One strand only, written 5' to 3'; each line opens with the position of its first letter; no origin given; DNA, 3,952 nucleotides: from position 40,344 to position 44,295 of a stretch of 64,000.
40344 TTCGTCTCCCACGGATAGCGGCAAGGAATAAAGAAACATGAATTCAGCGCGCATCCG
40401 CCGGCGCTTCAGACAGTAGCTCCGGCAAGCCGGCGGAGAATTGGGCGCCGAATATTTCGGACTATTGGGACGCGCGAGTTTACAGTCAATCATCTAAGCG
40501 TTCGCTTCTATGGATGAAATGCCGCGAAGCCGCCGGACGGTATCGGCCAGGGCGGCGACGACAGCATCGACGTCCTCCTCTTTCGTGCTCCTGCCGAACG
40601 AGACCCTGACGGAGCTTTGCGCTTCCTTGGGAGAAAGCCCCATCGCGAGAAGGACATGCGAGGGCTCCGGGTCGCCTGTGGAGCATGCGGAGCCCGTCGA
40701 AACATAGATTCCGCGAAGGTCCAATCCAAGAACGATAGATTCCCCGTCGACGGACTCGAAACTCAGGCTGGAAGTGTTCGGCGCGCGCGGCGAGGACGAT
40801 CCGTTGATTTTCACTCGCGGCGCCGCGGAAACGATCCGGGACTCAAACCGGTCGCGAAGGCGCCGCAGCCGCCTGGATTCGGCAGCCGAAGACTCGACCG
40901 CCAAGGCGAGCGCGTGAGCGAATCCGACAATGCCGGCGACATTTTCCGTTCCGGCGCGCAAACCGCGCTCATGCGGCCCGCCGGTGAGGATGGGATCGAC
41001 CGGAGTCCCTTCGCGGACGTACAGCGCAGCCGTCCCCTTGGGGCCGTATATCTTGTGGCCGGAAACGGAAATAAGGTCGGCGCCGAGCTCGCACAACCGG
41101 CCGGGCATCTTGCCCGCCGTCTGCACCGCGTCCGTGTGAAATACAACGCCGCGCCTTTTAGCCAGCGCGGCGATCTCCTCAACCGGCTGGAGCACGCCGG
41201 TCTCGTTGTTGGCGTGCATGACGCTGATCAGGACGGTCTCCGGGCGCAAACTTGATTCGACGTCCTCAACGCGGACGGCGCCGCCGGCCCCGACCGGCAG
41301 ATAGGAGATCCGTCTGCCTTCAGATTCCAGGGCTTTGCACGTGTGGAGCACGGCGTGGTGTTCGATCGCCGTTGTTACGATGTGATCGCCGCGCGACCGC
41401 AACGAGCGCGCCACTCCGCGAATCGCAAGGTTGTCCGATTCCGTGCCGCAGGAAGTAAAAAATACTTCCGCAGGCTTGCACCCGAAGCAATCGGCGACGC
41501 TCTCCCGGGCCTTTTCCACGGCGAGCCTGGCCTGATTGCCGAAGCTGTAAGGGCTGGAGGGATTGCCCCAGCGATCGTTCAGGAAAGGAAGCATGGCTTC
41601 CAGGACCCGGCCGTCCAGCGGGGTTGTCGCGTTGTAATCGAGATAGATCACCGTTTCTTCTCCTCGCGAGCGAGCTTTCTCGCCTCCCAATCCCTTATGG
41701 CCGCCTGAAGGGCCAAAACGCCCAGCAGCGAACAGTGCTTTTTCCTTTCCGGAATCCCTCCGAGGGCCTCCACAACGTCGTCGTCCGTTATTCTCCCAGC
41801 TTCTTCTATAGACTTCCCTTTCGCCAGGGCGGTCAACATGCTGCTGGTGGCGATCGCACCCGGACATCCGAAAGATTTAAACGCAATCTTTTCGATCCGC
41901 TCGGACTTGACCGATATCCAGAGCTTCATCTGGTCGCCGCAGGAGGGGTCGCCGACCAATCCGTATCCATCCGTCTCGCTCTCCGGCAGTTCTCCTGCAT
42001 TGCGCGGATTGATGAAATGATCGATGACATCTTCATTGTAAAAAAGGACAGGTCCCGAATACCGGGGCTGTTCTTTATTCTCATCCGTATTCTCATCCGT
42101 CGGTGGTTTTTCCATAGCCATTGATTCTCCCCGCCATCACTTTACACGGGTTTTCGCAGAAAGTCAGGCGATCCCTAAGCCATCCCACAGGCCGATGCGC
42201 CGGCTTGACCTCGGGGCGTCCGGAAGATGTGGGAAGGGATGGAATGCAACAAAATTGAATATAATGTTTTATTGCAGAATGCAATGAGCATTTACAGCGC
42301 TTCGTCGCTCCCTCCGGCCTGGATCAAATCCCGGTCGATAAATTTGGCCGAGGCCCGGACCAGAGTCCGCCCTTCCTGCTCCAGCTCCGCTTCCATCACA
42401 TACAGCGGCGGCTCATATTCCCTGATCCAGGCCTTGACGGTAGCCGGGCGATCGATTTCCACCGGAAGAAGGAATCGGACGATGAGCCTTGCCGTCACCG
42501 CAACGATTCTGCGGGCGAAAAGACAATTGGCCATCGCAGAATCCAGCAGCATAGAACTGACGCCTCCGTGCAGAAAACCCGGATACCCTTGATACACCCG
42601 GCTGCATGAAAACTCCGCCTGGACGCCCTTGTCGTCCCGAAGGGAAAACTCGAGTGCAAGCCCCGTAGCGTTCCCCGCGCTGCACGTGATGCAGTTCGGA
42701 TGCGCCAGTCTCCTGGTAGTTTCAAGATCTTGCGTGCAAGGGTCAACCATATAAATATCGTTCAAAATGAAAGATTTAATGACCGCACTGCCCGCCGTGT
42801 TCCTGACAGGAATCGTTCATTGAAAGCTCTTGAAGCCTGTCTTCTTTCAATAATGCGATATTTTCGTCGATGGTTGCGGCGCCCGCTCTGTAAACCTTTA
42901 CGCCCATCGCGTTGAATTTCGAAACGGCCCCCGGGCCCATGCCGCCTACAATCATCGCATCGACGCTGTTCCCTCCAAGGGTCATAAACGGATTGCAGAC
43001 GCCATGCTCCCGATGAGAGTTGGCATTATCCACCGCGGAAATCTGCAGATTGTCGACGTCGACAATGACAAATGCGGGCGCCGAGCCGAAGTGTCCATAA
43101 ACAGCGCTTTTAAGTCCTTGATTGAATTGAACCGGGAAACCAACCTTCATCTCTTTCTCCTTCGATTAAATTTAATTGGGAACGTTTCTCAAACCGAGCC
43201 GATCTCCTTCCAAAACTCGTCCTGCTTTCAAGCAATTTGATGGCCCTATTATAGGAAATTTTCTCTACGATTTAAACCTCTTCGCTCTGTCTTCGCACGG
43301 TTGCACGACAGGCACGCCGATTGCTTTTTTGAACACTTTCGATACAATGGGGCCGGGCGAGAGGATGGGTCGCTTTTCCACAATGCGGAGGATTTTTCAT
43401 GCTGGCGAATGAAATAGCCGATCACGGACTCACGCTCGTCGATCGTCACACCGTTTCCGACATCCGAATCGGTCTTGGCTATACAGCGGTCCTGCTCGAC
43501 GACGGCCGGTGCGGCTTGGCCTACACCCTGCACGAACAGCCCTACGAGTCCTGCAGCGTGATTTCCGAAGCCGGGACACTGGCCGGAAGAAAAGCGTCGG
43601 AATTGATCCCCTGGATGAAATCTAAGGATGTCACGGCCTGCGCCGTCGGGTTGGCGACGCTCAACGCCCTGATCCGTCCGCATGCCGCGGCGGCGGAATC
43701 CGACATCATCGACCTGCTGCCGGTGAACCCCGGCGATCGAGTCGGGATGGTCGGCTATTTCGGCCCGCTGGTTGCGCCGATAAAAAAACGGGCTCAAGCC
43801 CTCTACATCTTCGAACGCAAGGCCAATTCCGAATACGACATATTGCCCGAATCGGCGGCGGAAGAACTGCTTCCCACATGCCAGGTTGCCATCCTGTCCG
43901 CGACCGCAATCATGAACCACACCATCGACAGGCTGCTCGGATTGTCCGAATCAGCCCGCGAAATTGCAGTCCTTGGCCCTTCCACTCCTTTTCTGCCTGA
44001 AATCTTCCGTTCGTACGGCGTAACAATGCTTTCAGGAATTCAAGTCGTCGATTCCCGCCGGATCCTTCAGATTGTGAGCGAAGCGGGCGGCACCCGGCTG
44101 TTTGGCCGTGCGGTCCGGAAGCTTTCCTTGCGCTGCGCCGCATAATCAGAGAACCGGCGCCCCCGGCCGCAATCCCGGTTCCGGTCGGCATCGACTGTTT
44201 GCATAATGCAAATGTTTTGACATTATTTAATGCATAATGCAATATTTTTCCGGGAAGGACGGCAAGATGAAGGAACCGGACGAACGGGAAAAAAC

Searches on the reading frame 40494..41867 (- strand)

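Call 42: search_protein_families(library=pfam, proteins=[window:40494-41867:-], max_evalue=0.00001)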
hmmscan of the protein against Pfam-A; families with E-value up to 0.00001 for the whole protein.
window:40494-41867:- (457 aa): 2 families
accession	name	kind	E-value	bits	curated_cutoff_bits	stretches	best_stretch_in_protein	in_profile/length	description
PF00266.25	Aminotran_5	-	2.8e-84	283.7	21.5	1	74-436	1-371/371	Aminotransferase class-V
PF01212.27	Beta_elim_lyase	-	4.2e-08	33.3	27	1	117-247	34-169/288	Beta-eliminating lyase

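Call 49: search_protein_families(library=ncbifam, proteins=[window:40494-41867:-], max_evalue=0.001)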
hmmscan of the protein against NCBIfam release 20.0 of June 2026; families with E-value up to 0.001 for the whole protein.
window:40494-41867:- (457 aa): 25 families
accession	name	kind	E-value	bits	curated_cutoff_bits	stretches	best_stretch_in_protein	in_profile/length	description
TIGR03402.1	FeS_nifS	equivalog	5.3e-148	492.8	530.75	1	74-452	1-378/379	cysteine desulfurase NifS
NF010611.0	PRK14012.1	equivalog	1e-120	403.4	548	1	73-452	6-387/406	IscS subfamily cysteine desulfurase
TIGR02006.1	IscS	equivalog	3.2e-117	392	643.2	1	73-452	4-383/402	IscS subfamily cysteine desulfurase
TIGR03235.1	DNA_S_dndA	equivalog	1.5e-112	376.4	480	1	75-423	1-352/353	cysteine desulfurase DndA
TIGR03403.1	nifS_epsilon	equivalog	2.3e-103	346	587.7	1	74-452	1-381/382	NifS family cysteine desulfurase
NF002806.0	PRK02948.1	subfamily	6.2e-99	331.5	304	1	73-445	1-373/381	IscS subfamily cysteine desulfurase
TIGR01979.1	sufS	subfamily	1.3e-47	162.6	475.1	1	70-445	16-400/403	SufS family cysteine desulfurase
TIGR01977.1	am_tr_V_EF2568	hypoth_equivalog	2.1e-47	162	377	1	74-441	1-374/376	cysteine desulfurase family protein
NF040779.1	Sec_lyase_SclA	exception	1.6e-33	116.2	525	1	74-442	1-375/378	selenocysteine lyase SclA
NF041166.1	f2_encap_cargo1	exception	1.8e-33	116.6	800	1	72-441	245-621/623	family 2A encapsulin nanocompartment cargo protein cysteine desulfurase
NF008126.0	PRK10874.1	equivalog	1.6e-27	96.7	607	1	71-445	18-397/401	cysteine desulfurase CsdA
TIGR01976.1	am_tr_V_VC1184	hypoth_equivalog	5.6e-26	91.7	352.35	1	72-285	18-232/401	cysteine desulfurase-like protein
TIGR03392.1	FeS_syn_CsdA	equivalog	1.3e-25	90.4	493.6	1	71-445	15-394/398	cysteine desulfurase CsdA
NF006791.0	PRK09295.1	equivalog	9.4e-25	87.5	661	1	71-286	22-240/406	cysteine desulfurase SufS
TIGR04343.1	egtE_PLP_lyase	equivalog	1.2e-12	47.3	400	1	111-321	50-262/370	ergothioneine biosynthesis PLP-dependent enzyme EgtE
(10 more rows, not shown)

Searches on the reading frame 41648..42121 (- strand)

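Call 49: search_protein_families(library=ncbifam, proteins=[window:41648-42121:-], max_evalue=0.001)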
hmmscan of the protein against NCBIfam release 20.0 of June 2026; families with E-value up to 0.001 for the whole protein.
window:41648-42121:- (157 aa): 4 families
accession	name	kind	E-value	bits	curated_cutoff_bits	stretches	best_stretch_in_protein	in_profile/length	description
TIGR03419.1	NifU_clost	equivalog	9e-42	142.3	187.9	1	28-149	1-120/121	Fe-S cluster assembly scaffold protein NifU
TIGR01999.1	iscU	equivalog_domain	7.7e-34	116.5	192.4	1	28-149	1-123/124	Fe-S cluster assembly scaffold IscU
TIGR02000.1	NifU_proper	equivalog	5.1e-33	114.7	273.3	1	28-154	4-130/290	Fe-S cluster assembly protein NifU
TIGR01994.1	SUF_scaf_2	equivalog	2e-15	57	92.5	1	27-113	4-88/137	Fe-S cluster assembly sulfur transfer protein SufU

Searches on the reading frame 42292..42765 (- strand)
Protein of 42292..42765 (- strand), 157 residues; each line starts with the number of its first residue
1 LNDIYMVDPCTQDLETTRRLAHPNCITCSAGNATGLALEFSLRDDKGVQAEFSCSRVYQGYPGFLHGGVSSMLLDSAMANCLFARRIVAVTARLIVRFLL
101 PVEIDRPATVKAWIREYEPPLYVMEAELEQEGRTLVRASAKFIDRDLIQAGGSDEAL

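Call 47: search_protein_families(library=pfam, proteins=[window:42292-42765:-], max_evalue=0.001)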
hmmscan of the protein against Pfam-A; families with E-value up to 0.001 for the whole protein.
window:42292-42765:- (157 aa): 2 families
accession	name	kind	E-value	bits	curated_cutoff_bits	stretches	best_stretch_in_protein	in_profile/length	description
PF03061.28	4HBT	-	6.6e-07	30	20.6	1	63-135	2-77/79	Thioesterase superfamily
PF13622.12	4HBT_3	-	2.8e-05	24.7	24.3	1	63-142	9-82/83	Acyl-CoA thioesterase N-terminal domain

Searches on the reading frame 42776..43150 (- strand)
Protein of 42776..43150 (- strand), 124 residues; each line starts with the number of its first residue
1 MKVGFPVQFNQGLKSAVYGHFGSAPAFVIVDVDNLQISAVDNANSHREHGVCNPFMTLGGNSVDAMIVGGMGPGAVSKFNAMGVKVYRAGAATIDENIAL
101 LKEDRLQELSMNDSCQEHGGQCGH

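Call 47: search_protein_families(library=pfam, proteins=[window:42776-43150:-], max_evalue=0.001)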
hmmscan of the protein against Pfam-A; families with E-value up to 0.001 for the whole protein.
window:42776-43150:- (124 aa): 1 family
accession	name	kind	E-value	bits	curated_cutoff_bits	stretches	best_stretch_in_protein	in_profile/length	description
PF02579.22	Nitro_FeMo-Co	-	3.3e-19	69.4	26.3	1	14-102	2-93/94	Dinitrogenase iron-molybdenum cofactor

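Call 49: search_protein_families(library=ncbifam, proteins=[window:42776-43150:-], max_evalue=0.001)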
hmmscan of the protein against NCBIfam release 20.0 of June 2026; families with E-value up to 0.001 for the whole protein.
window:42776-43150:- (124 aa): 1 family
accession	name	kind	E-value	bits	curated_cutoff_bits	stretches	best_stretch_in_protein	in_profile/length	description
NF041136.1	MrpORP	equivalog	6.4e-09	35.5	450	1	15-94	274-352/365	iron-sulfur cluster carrier protein MrpORP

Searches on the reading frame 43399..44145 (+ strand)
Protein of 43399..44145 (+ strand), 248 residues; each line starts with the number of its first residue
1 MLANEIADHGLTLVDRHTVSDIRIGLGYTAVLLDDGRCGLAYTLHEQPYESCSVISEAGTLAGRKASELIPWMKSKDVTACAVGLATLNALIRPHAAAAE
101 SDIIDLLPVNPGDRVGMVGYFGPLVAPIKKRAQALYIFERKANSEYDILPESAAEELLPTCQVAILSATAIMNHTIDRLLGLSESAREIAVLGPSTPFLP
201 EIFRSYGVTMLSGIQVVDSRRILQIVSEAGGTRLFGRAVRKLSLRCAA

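Call 42: search_protein_families(library=pfam, proteins=[window:43399-44145:+], max_evalue=0.00001)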
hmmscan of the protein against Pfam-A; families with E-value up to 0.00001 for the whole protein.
window:43399-44145:+ (248 aa): 2 families
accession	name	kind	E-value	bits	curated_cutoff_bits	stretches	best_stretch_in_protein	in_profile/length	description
PF04016.18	DUF364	-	4.5e-45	153.3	23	1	102-241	1-143/147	Putative heavy-metal chelation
PF13938.11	DUF4213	-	5.2e-22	78.4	23.5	1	15-92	9-75/75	Putative heavy-metal chelation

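Call 49: search_protein_families(library=ncbifam, proteins=[window:43399-44145:+], max_evalue=0.001)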
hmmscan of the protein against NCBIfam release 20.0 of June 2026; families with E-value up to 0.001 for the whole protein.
window:43399-44145:+ (248 aa): 0 families

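Call 82: find_related_loci(query=window:43399-44145:+, collection=metagenome_contigs, flank=10000)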
Query window:43399-44145:+ (248 aa) in metagenome_contigs; peptide patterns used: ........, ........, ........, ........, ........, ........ (x = any residue, [..] = any of these).
330 stretches matched a pattern; 132 encode a relative of the query (tblastn E <= 1e-3); the best 80 are kept; 80 distinct loci.
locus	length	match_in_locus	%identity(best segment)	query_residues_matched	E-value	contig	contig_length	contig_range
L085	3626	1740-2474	75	1-245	4e-124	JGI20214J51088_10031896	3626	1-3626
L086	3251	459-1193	75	1-245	4e-125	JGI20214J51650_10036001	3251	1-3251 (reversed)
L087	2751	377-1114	70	1-246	8e-118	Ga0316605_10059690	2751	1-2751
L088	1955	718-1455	70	1-246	8e-121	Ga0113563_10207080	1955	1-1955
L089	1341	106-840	68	1-245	5e-121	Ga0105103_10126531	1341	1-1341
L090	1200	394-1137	67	1-248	2e-115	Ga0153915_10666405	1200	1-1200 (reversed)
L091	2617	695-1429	64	1-245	1e-106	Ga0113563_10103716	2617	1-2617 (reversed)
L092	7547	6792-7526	64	1-245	8e-102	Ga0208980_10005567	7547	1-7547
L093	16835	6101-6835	64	1-245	5e-101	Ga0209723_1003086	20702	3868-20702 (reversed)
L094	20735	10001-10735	64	1-245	3e-100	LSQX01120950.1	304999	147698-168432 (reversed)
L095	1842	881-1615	63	1-245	1e-104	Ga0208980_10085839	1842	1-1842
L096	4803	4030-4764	64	1-245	3e-98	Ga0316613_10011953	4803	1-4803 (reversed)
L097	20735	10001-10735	62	1-245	2e-96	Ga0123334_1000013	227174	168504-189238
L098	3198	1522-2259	56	1-246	3e-91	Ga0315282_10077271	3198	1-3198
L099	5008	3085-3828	54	1-248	1e-87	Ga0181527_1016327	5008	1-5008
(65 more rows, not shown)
